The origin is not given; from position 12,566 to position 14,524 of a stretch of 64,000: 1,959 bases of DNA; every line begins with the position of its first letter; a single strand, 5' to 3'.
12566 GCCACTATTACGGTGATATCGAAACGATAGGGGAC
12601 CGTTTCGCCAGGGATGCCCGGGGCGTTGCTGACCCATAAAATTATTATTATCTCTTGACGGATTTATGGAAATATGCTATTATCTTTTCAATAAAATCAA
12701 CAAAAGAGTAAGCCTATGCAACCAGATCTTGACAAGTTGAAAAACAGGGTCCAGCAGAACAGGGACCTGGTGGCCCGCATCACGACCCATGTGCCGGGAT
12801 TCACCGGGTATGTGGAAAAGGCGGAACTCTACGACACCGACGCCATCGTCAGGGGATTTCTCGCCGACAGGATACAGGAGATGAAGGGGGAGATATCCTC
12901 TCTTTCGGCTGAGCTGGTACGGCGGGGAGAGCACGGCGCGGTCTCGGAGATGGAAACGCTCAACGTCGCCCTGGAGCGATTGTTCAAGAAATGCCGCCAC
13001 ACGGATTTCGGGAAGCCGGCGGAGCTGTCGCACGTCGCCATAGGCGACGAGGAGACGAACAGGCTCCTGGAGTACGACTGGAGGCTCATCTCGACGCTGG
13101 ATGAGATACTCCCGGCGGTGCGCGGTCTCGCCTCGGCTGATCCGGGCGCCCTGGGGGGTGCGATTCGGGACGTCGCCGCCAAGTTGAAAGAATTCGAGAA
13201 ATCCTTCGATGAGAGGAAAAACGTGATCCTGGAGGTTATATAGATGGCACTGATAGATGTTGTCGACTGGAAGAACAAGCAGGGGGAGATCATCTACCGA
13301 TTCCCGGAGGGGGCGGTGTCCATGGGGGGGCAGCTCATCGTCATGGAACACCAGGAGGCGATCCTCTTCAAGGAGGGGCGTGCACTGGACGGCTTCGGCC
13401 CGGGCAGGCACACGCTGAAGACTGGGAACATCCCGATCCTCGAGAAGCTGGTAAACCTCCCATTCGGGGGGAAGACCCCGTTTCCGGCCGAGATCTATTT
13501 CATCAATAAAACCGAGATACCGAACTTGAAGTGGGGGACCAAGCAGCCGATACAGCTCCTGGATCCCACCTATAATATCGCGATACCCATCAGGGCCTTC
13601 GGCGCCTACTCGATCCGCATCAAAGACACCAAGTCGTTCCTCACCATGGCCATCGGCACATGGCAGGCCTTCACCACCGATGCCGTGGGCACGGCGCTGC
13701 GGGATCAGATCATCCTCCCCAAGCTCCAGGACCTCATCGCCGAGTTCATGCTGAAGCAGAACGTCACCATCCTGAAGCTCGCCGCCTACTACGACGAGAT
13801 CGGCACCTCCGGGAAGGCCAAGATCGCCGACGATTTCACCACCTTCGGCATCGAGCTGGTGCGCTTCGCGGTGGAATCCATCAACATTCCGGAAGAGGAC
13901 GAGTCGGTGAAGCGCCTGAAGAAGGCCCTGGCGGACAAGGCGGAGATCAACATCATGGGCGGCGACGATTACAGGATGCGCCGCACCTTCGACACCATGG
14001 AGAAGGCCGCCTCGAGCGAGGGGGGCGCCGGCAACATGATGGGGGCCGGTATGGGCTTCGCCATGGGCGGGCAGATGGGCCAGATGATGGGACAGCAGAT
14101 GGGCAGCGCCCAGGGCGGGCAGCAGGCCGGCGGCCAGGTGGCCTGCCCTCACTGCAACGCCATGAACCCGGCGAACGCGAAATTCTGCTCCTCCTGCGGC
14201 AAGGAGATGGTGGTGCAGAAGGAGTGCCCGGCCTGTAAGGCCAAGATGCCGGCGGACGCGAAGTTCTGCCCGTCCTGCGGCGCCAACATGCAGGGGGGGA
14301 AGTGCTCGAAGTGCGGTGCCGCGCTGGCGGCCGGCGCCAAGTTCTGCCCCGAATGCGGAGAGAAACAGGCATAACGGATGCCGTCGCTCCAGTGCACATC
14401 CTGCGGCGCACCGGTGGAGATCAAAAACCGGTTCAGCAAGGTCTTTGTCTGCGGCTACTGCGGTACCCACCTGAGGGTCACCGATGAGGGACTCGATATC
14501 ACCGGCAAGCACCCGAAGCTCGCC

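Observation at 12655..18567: Psp-like membrane-stress operon with no recognisable PspA: helical orphan + SPFH/zinc-ribbon + two ZnR/DUF4178-like + micro-TM + DUF350 + membrane-bound spermidine-synthase homolog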

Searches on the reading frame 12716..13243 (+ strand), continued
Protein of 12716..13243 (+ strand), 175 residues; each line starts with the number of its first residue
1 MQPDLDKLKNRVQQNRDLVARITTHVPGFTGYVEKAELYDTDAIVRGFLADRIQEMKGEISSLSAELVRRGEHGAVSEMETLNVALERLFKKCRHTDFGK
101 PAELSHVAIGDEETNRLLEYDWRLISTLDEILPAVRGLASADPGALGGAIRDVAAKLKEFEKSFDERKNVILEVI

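Call 50: find_encoding_contigs(protein=P0253, flank=8000, max_places=2)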
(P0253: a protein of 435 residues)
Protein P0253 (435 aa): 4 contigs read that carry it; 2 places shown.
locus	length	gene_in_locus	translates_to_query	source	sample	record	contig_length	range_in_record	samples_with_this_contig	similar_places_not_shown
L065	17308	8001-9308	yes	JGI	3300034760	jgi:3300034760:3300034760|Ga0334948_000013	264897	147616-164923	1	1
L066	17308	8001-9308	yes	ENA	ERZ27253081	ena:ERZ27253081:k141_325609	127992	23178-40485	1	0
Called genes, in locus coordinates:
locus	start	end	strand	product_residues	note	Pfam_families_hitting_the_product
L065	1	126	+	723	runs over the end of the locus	PF00069:Pkinase, PF07714:PK_Tyr_Ser-Thr, PF03109:ABC1, PF13360:PQQ_2, PF13570:Beta-prop_ACSF4, PF13360:PQQ_2, PF13570:Beta-prop_ACSF4, PF13360:PQQ_2 (weak), +9 more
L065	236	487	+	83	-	-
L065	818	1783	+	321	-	PF01075:Glyco_transf_9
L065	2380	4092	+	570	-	PF20628:Dyp_perox_C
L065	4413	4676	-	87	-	PF02416:TatA_B_E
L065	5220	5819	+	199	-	-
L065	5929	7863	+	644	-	PF09972:DUF2207, PF20990:DUF2207_C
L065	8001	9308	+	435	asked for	-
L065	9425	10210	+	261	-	-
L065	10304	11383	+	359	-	-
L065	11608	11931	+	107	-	-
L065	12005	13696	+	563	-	PF26314:MptA_B_family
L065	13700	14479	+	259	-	PF00535:Glycos_transf_2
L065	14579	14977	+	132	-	-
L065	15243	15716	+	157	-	-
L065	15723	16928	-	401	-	PF21036:EryCIII-like_N, PF00201:UDPGT, PF04101:Glyco_tran_28_C, PF06722:EryCIII-like_C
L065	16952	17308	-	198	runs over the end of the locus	PF03848:TehB, PF13489:Methyltransf_23, PF01739:CheR (faint), PF05401:NodS (weak), PF13847:Methyltransf_31, PF08241:Methyltransf_11, PF08242:Methyltransf_12, PF13649:Methyltransf_25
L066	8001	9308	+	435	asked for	-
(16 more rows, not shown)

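Call 57: find_encoding_contigs(protein=P0140, flank=7000, max_places=1)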
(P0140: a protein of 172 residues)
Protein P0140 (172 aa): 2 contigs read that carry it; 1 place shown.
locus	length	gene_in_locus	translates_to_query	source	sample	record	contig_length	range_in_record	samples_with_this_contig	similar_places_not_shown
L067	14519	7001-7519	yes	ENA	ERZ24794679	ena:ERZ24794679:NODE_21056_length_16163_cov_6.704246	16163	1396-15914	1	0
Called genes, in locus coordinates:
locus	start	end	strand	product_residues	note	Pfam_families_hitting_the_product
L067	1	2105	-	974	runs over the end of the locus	PF06452:CBM9_1, PF00754:F5_F8_type_C (weak), PF24135:DUF7402 (weak), PF22633:F5_F8_type_C_2 (weak)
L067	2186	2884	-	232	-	PF13709:DUF4159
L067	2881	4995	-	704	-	-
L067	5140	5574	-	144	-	-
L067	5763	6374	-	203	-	-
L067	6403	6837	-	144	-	-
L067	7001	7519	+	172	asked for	-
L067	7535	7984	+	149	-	PF13785:DUF4178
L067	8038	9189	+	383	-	PF13421:Band_7_1, PF01145:Band_7, PF17032:Zn_ribbon_15 (faint), PF12773:DZR, PF13240:Zn_Ribbon_1 (weak), PF13248:Zn_ribbon_3 (weak), PF24463:DUF7577 (weak), PF13240:Zn_Ribbon_1 (weak), +2 more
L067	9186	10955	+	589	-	-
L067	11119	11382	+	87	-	-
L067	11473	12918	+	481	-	PF05402:PqqD, PF04055:Radical_SAM, PF13186:SPASM (weak)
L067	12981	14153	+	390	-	-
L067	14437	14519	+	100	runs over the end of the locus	PF13495:Phage_int_SAM_4 (weak)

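Call 58: find_encoding_contigs(protein=P0165, flank=7000, max_places=1)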
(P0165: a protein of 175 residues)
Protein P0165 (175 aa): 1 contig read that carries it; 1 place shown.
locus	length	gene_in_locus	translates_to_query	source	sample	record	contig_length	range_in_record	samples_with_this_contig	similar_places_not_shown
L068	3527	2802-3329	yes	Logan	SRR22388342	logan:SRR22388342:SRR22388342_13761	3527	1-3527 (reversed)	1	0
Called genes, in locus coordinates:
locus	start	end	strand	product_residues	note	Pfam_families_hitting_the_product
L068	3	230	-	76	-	?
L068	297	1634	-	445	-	PF02661:Fic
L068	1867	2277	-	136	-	PF01850:PIN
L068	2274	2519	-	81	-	-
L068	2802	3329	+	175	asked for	-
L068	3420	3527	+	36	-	?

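Call 59: find_encoding_contigs(protein=P0175, flank=7000, max_places=1)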
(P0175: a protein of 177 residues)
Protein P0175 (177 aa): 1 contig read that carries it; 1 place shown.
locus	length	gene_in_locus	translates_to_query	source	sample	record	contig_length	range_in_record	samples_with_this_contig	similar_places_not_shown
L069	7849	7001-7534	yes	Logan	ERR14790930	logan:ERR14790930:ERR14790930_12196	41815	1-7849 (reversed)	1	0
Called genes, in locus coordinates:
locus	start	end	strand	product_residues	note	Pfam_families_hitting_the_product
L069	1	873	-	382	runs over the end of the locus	PF00226:DnaJ, PF01556:DnaJ_C, PF00684:DnaJ_CXXCXGXG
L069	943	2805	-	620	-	PF00012:HSP70, PF06723:MreB_Mbl, PF00012:HSP70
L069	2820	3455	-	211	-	PF01025:GrpE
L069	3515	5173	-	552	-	PF00118:Cpn60_TCP1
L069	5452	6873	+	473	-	PF06253:MTTB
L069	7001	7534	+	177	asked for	-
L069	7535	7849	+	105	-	?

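Call 61: search_protein_families(library=pfam, proteins=[L052:7736-8926:+, P0253, L065:10304-11383:+, L065:9425-10210:+, L067:9186-10955:+, L069:7535-7849:+, L051:9365-10522:+, L065:11608-11931:+], max_evalue=0.05)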
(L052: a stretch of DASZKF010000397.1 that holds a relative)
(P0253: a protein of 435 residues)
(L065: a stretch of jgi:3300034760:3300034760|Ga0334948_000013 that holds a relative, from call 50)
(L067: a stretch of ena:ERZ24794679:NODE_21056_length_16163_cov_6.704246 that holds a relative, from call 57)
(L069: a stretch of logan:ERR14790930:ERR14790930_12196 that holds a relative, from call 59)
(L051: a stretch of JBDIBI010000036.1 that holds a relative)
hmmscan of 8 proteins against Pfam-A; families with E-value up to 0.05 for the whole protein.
L052:7736-8926:+ (396 aa): 6 families
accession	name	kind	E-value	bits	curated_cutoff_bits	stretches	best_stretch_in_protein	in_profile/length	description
PF13349.12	DUF4097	-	4.7e-08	33.1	22.9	1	182-394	78-246/247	Toastrack DUF4097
PF13240.11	Zn_Ribbon_1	-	1.6e-05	24.9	25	1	5-25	2-22/23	zinc-ribbon domain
PF13248.11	Zn_ribbon_3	-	9.3e-05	22.2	27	1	4-24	4-24/26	zinc-ribbon domain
PF12773.13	DZR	-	0.00079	20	27.3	1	5-26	1-22/45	Double zinc ribbon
PF11781.13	Zn_ribbon_RRN7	-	0.0035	17.4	27.1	1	2-25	4-30/32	Zinc-finger of RNA-polymerase I-specific TFIIB, Rrn7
PF18912.6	DZR_2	-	0.023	14.9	27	1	4-29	9-34/56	Double zinc ribbon domain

P0253 (435 aa): 1 family
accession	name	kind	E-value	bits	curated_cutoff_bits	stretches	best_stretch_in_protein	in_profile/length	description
PF23423.1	DUF7111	-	0.024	15.5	27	0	94-128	35-69/87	Family of unknown function (DUF7111)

L065:10304-11383:+ (359 aa): 8 families
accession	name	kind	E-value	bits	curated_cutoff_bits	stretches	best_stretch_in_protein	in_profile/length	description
PF13421.11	Band_7_1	-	3.4e-64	216.8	24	1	27-229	9-211/211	SPFH domain-Band 7 family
PF01145.31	Band_7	-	1.1e-14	55.3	23.6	1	36-231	2-165/176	SPFH domain / Band 7 family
PF12773.13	DZR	-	2.9e-09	37.4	27.3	1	312-356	1-45/45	Double zinc ribbon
PF13240.11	Zn_Ribbon_1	-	7e-08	32.5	25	2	312-331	2-21/23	zinc-ribbon domain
PF17032.10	Zn_ribbon_15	-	9.4e-06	26.8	28.9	1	308-330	51-73/73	zinc-ribbon family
PF13248.11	Zn_ribbon_3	-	0.00019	21.2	27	1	336-359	3-26/26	zinc-ribbon domain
PF18912.6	DZR_2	-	0.0016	18.7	27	1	311-355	9-55/56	Double zinc ribbon domain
PF12172.15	zf-ChsH2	-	0.0059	16.8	23.2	1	337-357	13-33/37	ChsH2, rubredoxin-like zinc ribbon domain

L065:9425-10210:+ (261 aa): 1 family
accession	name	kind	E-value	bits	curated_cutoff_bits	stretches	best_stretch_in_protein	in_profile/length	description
PF04012.17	PspA_IM30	-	6e-42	144.2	33.9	1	2-220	1-217/220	PspA/IM30 family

L067:9186-10955:+ (589 aa): 1 family
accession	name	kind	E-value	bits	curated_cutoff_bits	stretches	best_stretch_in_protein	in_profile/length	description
PF09972.14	DUF2207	-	0.0064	17.2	24.4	1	40-191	7-126/172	Predicted membrane protein (DUF2207) N-terminal domain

L069:7535-7849:+ (105 aa): 1 family
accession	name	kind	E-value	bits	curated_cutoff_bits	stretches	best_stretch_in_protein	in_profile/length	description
PF13421.11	Band_7_1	-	2.9e-08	34.1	24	1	23-103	3-88/211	SPFH domain-Band 7 family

L051:9365-10522:+ (385 aa): 6 families
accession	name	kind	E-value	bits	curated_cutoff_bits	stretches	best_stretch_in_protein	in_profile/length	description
PF13240.11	Zn_Ribbon_1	-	8.2e-05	22.7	25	1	9-27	2-20/23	zinc-ribbon domain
PF12773.13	DZR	-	0.00012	22.6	27.3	1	9-31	1-23/45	Double zinc ribbon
PF19468.4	DUF6005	-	0.0067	16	25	1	238-374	172-306/327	Family of unknown function (DUF6005)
PF13248.11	Zn_ribbon_3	-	0.026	14.4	27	1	7-30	3-26/26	zinc-ribbon domain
PF10571.15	UPF0547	-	0.028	15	29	0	8-27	2-21/26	Uncharacterised protein family UPF0547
PF03153.18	TFIIA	-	0.032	14.7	36.2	1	34-220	89-241/415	Transcription factor IIA, alpha/beta subunit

L065:11608-11931:+ (107 aa): 0 families

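Call 73: search_protein_families(library=padloc, proteins=[window:12716-13243:+], max_evalue=0.01)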
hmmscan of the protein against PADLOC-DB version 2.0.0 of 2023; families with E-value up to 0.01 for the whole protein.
window:12716-13243:+ (175 aa): 0 families

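Call 75: find_encoding_contigs(protein=P0185, flank=6000, max_places=1)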
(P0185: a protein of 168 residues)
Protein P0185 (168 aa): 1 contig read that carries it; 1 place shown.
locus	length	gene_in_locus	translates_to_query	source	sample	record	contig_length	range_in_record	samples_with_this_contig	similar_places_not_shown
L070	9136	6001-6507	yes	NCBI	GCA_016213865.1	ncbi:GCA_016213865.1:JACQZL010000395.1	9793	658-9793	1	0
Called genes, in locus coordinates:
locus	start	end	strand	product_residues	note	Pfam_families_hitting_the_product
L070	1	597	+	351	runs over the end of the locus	PF03773:ArsP_1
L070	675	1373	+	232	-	-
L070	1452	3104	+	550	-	PF00072:Response_reg, PF07228:SpoIIE, PF13581:HATPase_c_2, PF02518:HATPase_c (weak)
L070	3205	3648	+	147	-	PF04342:DMT_6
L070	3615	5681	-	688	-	PF00456:Transketolase_N, PF02779:Transket_pyr, PF02780:Transketolase_C (weak), PF22613:Transketolase_C_1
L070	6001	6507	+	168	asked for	-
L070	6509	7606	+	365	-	PF13421:Band_7_1, PF01145:Band_7, PF17032:Zn_ribbon_15 (faint), PF12773:DZR, PF13240:Zn_Ribbon_1 (weak), PF13248:Zn_ribbon_3 (faint), PF12773:DZR, PF13240:Zn_Ribbon_1 (weak), +1 more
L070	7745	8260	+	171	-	PF13620:CarboxypepD_reg, PF13715:CarbopepD_reg_2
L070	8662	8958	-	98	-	PF13155:Toprim_2, PF13662:Toprim_4 (weak)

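Call 76: find_encoding_contigs(protein=P0200, flank=6000, max_places=1)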
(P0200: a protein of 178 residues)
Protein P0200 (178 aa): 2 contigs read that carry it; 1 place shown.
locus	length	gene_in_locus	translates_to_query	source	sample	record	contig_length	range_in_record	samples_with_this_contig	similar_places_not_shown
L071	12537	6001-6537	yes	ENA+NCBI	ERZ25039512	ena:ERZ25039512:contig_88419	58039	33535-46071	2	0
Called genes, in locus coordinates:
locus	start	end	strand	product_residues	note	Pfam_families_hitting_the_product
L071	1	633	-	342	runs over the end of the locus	PF16902:FokI_D3 (weak), PF25213:HVO_A0261_N (faint), PF14947:HTH_45 (faint)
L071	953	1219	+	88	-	PF01423:LSM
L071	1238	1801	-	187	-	PF09918:DUF2148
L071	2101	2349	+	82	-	PF13248:Zn_ribbon_3 (faint)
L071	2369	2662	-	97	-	-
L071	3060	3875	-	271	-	PF00303:Thymidylat_synt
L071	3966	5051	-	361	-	PF01435:Peptidase_M48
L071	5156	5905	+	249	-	-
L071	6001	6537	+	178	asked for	PF07195:FliD_C (weak)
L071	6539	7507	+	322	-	PF13421:Band_7_1, PF01145:Band_7, PF17032:Zn_ribbon_15 (faint), PF12172:zf-ChsH2 (faint), PF12773:DZR, PF13240:Zn_Ribbon_1, PF13248:Zn_ribbon_3 (weak)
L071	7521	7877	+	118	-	-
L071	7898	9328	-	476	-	PF00294:PfkB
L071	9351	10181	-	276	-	PF13353:Fer4_12 (faint), PF04055:Radical_SAM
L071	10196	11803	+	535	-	PF01921:tRNA-synt_1f, PF19269:Anticodon_2 (weak)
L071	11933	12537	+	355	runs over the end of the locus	PF03706:LPG_synthase_TM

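Call 77: find_encoding_contigs(protein=P0219, flank=6000, max_places=1)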
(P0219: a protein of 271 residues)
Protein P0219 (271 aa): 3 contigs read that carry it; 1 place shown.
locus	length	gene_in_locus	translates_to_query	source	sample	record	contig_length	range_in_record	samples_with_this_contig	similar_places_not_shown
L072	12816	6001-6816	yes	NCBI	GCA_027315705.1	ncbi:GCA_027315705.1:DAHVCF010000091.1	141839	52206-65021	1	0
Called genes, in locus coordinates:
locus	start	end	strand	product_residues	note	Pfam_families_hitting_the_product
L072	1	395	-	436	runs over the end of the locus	PF01966:HD, PF19276:HD_assoc_2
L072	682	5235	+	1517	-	PF07719:TPR_2 (faint), PF13371:TPR_9 (weak), PF12895:ANAPC3, PF13432:TPR_16 (weak), PF14559:TPR_19 (weak), PF13432:TPR_16 (weak), PF14559:TPR_19, PF13432:TPR_16 (weak), +20 more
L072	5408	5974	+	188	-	-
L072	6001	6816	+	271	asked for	-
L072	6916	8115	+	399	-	PF13421:Band_7_1, PF01145:Band_7 (weak), PF12773:DZR (weak), PF13240:Zn_Ribbon_1 (weak), PF13248:Zn_ribbon_3 (faint)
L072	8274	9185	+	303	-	-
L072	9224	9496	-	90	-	-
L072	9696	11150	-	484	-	-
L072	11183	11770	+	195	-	PF01870:Hjc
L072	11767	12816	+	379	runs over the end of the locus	PF00108:Thiolase_N, PF02803:Thiolase_C (weak), PF22691:Thiolase_C_1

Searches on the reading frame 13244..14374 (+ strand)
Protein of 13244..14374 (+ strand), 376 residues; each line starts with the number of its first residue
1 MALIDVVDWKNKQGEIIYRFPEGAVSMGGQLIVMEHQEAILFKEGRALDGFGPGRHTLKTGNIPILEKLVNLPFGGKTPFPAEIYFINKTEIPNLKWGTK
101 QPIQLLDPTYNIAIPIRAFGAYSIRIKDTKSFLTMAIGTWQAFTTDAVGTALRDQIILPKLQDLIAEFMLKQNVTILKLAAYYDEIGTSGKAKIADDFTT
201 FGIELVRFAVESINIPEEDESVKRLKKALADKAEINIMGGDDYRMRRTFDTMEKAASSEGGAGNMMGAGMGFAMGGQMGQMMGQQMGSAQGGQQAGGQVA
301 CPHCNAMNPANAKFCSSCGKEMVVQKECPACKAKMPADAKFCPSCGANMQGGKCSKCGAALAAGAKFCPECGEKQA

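Call 3: search_protein_families(library=pfam, proteins=[window:13244-14374:+], max_evalue=0.1)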
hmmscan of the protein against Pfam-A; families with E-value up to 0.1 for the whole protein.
window:13244-14374:+ (376 aa): 15 families
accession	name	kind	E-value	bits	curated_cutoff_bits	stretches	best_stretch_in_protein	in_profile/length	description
PF13421.11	Band_7_1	-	7.4e-49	166.7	24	1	17-221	1-201/211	SPFH domain-Band 7 family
PF12773.13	DZR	-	3.3e-24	85.2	27.3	3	328-372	1-45/45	Double zinc ribbon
PF13240.11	Zn_Ribbon_1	-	1.3e-18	66.6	25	3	301-321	2-22/23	zinc-ribbon domain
PF13248.11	Zn_ribbon_3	-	3.8e-14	52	27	3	353-374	4-25/26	zinc-ribbon domain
PF17032.10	Zn_ribbon_15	-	2.6e-09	38.2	28.9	2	325-346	52-73/73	zinc-ribbon family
PF24463.1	DUF7577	-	2.8e-08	33.6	28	1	298-321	2-25/27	Domain of unknown function (DUF7577)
PF10571.15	UPF0547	-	6.6e-06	26.6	29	1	326-346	1-21/26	Uncharacterised protein family UPF0547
PF18912.6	DZR_2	-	8.8e-06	25.9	27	2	326-371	8-55/56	Double zinc ribbon domain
PF01145.31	Band_7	-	8.8e-05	23.1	23.6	1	35-218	5-150/176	SPFH domain / Band 7 family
PF07191.17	Zn_ribbon_6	-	0.0061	17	25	1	300-335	2-39/67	Double zinc ribbon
PF09297.16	Zn_ribbon_NUD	-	0.012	15.7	24.8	1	311-333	2-29/32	NADH pyrophosphatase zinc ribbon domain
PF14626.12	RNase_Zc3h12a_2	-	0.026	15.2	23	1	160-255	11-105/122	Zc3h12a-like Ribonuclease NYN domain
PF22289.1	DmmA-like_C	-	0.031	14.7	27.4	1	298-325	1-31/44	Dimethylamine monooxygenase subunit DmmA-like, C-terminal domain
PF24460.1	DUF7575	-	0.036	13.9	28.5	0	327-347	5-25/28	Domain of unknown function (DUF7575)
PF01529.25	DHHC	-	0.067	13.7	28.7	0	299-320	6-27/133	DHHC palmitoyltransferase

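Call 4: search_protein_families(library=ncbifam, proteins=[window:13244-14374:+], max_evalue=0.1)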
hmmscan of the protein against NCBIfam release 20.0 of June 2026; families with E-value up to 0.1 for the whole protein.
window:13244-14374:+ (376 aa): 4 families
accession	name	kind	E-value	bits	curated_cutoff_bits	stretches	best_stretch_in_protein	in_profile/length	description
NF011149.0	PRK14559.1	equivalog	8.4e-09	34.7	374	2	299-349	2-51/642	serine/threonine phosphatase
NF045510.1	4Cys_prefix_kin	domain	0.00076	19.7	24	1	302-320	5-24/26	4-Cys prefix domain-containing protein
NF052237.1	biotin_BsaP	equivalog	0.0021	18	39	0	294-326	8-40/53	biotin synthase auxiliary protein BsaP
NF053611.1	YiaD_Gzip_OmpA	equivalog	0.052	13.3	175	0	257-341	22-106/206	YiaD family glycine zipper/OmpA-like lipoprotein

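Call 73: search_protein_families(library=padloc, proteins=[window:13244-14374:+], max_evalue=0.01)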
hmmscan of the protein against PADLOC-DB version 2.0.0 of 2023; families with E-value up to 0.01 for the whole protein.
window:13244-14374:+ (376 aa): 0 families

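Call 87: search_solved_structures(query=window:13244-14374:+, max_evalue=0.01)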
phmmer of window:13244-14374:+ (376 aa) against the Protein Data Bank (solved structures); distinct sequences matched with E-value up to 0.01: 0.
